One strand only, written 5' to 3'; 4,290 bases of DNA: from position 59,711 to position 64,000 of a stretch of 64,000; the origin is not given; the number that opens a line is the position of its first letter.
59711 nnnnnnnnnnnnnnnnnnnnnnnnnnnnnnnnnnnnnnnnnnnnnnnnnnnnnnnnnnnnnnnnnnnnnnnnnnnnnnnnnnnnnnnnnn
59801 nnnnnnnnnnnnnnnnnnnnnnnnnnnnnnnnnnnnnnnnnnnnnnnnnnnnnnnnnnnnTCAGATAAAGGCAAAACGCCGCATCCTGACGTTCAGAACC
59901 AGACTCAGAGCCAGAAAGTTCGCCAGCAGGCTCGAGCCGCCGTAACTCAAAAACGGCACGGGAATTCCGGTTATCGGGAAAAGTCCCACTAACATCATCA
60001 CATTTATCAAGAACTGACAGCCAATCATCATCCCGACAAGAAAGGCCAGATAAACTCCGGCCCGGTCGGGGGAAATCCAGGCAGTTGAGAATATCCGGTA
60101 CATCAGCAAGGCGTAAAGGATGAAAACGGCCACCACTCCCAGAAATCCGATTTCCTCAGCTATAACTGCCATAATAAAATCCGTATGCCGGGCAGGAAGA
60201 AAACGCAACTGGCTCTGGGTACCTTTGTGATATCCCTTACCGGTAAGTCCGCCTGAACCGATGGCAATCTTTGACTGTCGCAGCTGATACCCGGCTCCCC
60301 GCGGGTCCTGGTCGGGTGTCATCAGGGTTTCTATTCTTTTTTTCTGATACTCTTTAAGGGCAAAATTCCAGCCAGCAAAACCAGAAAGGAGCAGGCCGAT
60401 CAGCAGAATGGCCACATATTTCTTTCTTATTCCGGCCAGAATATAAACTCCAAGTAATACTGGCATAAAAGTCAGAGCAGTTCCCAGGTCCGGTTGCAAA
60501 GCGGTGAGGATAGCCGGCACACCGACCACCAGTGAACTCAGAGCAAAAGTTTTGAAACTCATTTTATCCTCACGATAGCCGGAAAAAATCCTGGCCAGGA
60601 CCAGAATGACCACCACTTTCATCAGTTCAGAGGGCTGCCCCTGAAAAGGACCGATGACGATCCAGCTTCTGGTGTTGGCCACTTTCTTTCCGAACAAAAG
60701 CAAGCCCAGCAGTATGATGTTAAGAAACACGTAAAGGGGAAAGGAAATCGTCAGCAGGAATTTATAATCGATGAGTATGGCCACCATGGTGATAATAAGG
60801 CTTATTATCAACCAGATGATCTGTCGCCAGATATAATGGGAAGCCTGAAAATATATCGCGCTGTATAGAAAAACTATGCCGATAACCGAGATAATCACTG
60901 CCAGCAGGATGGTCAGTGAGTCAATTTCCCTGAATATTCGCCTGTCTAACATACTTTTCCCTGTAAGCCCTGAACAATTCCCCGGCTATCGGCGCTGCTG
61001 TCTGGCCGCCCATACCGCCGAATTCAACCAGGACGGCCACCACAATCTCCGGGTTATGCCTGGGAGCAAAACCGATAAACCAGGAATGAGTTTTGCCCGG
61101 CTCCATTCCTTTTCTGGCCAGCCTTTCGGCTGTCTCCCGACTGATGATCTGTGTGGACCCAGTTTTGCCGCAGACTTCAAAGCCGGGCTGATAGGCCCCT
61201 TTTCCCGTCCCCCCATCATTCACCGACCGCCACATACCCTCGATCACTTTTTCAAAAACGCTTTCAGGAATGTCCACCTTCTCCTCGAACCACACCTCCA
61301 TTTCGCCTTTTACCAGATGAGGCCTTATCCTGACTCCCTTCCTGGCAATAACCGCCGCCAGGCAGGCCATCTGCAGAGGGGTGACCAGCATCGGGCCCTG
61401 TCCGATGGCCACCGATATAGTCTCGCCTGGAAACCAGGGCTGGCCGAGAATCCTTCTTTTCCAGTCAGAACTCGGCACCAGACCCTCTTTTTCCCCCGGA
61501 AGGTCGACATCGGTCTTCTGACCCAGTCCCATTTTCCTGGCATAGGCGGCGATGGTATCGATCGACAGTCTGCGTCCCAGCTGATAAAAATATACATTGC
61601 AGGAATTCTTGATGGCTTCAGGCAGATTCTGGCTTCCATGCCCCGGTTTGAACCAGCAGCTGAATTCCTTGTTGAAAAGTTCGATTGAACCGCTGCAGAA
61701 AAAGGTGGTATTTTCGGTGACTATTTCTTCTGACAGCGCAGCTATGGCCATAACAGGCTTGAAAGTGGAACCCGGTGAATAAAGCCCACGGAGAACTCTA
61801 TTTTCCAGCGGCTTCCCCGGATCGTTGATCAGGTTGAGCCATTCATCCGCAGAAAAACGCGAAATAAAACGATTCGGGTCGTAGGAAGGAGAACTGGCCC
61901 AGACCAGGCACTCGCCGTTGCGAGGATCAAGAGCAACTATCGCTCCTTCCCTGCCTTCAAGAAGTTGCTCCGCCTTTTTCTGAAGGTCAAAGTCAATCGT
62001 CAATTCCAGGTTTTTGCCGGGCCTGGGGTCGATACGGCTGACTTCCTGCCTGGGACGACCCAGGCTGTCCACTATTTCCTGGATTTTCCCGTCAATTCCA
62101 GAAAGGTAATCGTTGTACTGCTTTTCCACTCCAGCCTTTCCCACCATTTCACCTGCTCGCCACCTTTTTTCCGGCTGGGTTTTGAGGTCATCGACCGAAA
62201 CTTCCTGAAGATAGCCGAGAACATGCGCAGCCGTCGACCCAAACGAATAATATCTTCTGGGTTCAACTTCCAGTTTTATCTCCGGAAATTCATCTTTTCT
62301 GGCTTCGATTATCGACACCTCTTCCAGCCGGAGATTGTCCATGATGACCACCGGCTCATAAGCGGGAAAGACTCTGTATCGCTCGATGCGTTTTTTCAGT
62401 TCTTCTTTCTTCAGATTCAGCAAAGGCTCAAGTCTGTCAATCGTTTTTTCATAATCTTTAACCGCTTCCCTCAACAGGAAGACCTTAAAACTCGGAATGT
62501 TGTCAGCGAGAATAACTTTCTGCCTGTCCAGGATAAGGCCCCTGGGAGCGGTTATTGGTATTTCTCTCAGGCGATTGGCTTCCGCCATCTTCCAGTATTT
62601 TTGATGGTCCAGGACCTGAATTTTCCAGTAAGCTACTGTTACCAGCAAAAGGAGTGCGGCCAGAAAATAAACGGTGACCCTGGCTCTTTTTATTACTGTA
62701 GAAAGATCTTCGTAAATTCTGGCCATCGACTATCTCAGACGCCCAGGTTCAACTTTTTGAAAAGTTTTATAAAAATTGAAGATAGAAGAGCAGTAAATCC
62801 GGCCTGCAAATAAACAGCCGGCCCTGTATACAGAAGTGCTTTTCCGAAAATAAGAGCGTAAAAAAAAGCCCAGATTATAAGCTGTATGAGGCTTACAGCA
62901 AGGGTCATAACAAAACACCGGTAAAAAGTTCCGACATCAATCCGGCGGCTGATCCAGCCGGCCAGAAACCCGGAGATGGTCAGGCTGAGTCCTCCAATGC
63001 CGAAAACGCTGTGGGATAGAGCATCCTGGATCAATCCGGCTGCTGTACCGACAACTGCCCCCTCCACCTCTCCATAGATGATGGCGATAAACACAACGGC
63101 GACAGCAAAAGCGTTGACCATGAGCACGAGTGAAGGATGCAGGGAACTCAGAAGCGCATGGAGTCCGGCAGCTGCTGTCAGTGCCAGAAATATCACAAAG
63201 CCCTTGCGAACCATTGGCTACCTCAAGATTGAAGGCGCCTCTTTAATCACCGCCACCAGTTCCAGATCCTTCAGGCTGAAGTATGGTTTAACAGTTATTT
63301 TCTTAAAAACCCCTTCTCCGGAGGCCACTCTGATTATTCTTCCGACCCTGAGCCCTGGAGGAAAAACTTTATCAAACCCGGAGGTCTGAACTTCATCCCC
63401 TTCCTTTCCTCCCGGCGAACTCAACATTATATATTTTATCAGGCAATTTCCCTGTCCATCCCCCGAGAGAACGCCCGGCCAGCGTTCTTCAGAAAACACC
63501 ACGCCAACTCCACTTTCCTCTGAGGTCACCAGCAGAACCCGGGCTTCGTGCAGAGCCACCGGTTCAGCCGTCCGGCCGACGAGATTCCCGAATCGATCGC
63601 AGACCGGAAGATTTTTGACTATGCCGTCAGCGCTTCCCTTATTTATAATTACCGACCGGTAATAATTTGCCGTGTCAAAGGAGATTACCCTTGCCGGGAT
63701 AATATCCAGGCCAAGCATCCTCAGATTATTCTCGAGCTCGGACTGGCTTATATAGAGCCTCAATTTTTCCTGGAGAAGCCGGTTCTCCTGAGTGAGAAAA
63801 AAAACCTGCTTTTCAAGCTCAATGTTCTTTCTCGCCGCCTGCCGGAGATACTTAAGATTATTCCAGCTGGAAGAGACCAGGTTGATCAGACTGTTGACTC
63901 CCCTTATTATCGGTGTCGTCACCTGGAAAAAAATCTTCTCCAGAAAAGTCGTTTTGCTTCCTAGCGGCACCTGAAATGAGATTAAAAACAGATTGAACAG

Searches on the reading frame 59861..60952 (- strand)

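Call 61: search_protein_families(library=pfam, proteins=[window:59861-60952:-], max_evalue=0.0001)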
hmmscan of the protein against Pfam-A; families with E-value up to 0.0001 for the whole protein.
window:59861-60952:- (363 aa): 1 family
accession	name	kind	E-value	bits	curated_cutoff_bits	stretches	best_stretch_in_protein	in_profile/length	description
PF01098.24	FTSW_RODA_SPOVE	-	2.2e-88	297.1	26.4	1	13-358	3-353/356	Cell cycle protein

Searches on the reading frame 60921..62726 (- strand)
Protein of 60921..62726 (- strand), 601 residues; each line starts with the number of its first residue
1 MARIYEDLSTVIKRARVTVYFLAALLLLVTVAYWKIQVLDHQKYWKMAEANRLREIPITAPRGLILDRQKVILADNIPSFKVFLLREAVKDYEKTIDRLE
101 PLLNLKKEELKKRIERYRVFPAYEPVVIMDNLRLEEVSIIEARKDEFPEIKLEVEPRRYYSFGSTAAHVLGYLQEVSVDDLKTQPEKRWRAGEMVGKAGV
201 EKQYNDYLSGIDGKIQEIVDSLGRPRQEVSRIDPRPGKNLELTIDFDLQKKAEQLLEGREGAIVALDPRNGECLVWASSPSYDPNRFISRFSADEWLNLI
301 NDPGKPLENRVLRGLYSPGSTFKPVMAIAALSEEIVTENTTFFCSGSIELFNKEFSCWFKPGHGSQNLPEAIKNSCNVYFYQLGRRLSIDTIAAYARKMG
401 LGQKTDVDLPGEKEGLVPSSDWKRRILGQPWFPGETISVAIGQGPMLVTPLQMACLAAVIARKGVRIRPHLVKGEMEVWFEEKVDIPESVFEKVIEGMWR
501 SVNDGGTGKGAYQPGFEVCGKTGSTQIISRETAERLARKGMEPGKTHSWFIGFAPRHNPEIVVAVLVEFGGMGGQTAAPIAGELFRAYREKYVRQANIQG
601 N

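Call 61: search_protein_families(library=pfam, proteins=[window:60921-62726:-], max_evalue=0.0001)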
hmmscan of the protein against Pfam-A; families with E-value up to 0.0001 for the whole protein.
window:60921-62726:- (601 aa): 2 families
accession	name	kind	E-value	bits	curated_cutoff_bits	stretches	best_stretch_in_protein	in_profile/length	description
PF00905.27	Transpeptidase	-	3.3e-69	233.8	22.1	1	261-585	1-298/299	Penicillin binding protein transpeptidase domain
PF03717.20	PBP_dimer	-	6e-43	147.8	24.4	1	58-228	2-178/180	Penicillin-binding Protein dimerisation domain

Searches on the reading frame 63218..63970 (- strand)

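Call 61: search_protein_families(library=pfam, proteins=[window:63218-63970:-], max_evalue=0.0001)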
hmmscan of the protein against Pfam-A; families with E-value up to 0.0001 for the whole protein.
window:63218-63970:- (250 aa): 1 family
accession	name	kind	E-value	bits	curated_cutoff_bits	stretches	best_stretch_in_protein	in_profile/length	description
PF04085.20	MreC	-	1.1e-31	110.1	28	1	95-243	1-147/147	Rod shape-determining protein MreC, barrel core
